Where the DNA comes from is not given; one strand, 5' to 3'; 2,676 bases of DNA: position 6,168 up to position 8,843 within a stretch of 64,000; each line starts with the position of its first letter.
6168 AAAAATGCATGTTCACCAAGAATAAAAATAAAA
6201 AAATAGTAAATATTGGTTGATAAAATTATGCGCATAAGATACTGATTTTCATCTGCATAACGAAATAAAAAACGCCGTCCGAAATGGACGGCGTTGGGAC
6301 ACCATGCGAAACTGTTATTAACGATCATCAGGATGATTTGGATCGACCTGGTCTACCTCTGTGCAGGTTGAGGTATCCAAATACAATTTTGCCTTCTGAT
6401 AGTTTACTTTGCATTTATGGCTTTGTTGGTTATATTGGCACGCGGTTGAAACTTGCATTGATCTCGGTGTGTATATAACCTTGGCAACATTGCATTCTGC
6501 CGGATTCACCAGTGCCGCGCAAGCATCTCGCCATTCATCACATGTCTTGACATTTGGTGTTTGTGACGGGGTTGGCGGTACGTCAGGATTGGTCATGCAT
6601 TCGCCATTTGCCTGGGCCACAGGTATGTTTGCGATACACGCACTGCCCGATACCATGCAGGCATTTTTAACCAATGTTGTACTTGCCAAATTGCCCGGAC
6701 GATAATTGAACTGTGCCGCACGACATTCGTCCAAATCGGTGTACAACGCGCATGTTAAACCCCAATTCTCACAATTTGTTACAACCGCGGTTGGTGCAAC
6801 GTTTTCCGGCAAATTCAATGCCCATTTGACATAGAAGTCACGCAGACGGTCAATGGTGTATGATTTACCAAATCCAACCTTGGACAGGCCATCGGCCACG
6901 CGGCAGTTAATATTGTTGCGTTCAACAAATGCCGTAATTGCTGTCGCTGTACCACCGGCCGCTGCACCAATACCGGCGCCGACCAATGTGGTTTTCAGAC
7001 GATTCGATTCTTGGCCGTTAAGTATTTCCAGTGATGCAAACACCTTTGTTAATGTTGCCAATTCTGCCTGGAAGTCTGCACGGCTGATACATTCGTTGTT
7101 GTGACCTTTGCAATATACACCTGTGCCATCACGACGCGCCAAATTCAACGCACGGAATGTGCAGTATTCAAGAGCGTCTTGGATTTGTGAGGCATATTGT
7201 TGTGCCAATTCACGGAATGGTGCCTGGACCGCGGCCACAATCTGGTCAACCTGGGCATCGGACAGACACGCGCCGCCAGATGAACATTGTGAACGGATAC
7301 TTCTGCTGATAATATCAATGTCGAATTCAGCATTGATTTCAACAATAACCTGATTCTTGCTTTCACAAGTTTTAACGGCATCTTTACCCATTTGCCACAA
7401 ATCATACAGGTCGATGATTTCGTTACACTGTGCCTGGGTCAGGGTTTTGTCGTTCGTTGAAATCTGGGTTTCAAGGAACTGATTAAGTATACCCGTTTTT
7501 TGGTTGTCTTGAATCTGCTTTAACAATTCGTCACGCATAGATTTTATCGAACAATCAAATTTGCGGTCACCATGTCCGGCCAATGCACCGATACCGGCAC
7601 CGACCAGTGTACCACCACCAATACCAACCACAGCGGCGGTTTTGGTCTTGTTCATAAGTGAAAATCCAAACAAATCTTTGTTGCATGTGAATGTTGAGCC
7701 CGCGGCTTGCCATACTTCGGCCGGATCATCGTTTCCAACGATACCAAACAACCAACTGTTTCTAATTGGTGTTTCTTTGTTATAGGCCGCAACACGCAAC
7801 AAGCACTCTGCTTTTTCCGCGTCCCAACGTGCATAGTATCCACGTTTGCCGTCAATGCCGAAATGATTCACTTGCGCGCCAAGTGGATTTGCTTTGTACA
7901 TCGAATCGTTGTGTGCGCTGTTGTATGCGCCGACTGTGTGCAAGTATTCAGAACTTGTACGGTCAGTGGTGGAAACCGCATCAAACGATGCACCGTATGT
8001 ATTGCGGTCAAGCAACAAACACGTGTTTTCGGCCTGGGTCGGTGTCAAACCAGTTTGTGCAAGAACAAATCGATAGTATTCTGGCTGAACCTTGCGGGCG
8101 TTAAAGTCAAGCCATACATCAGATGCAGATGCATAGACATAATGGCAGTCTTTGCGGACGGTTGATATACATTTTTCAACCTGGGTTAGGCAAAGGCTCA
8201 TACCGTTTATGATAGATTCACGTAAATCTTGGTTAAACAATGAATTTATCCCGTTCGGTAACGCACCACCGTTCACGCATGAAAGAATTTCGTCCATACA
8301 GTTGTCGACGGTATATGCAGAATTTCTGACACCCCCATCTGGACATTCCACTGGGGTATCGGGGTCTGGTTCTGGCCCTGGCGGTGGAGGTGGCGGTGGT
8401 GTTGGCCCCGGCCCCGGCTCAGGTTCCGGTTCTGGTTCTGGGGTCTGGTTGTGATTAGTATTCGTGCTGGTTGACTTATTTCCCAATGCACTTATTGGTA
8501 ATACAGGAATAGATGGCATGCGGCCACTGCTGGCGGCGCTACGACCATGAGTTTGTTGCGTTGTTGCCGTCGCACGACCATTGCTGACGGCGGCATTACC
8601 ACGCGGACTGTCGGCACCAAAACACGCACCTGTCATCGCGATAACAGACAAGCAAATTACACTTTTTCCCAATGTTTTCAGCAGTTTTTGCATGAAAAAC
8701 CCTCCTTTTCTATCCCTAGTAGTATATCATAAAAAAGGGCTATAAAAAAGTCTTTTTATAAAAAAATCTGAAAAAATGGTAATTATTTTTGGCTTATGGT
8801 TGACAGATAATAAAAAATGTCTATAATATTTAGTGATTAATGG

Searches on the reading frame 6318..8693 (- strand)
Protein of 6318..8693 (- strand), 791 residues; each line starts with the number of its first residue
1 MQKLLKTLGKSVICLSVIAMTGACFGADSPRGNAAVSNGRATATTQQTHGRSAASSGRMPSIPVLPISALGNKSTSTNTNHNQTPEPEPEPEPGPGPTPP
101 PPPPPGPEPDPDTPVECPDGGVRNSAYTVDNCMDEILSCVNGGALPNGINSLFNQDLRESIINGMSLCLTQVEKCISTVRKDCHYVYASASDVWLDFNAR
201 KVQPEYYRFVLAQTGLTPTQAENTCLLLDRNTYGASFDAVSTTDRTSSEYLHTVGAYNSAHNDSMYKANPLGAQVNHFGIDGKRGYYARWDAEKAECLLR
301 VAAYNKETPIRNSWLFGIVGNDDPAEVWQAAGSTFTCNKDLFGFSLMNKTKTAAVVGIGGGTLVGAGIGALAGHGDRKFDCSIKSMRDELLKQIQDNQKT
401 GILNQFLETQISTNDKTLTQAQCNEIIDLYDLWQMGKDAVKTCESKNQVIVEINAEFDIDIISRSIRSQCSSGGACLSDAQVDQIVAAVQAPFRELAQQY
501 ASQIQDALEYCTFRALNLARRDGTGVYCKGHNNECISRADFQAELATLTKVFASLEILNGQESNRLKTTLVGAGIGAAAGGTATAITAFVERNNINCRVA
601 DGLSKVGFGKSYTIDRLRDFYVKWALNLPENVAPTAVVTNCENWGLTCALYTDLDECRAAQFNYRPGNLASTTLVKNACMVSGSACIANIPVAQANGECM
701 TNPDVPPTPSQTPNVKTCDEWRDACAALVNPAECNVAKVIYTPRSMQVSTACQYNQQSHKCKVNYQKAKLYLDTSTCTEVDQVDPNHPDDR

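Call 6: search_protein_families(library=pfam, proteins=[window:6318-8693:-], max_evalue=1)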
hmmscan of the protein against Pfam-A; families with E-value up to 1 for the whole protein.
window:6318-8693:- (791 aa): 4 families
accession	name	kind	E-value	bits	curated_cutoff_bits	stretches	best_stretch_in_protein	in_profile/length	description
PF05887.16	Trypan_PARP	-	0.012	16.1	100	1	75-114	57-100/134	Procyclic acidic repetitive protein (PARP)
PF13488.11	Gly-zipper_Omp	-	0.073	13.4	25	1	564-581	19-36/46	Glycine zipper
PF06897.17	DUF1269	-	0.074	13.8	26.9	0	361-419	21-73/100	Protein of unknown function (DUF1269)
PF13441.11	Gly-zipper_YMGG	-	0.11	12.7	28.9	1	566-583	25-42/45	YMGG-like Gly-zipper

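Call 7: search_protein_families(library=ncbifam, proteins=[window:6318-8693:-], max_evalue=1)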
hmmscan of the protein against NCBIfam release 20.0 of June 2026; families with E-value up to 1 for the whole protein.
window:6318-8693:- (791 aa): 2 families
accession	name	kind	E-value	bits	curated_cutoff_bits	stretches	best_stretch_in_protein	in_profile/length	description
NF007804.1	PRK10510.1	equivalog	0.036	13.4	307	0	550-584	44-78/219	OmpA family lipoprotein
NF053611.1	YiaD_Gzip_OmpA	equivalog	0.15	11.7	175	0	557-583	41-67/206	YiaD family glycine zipper/OmpA-like lipoprotein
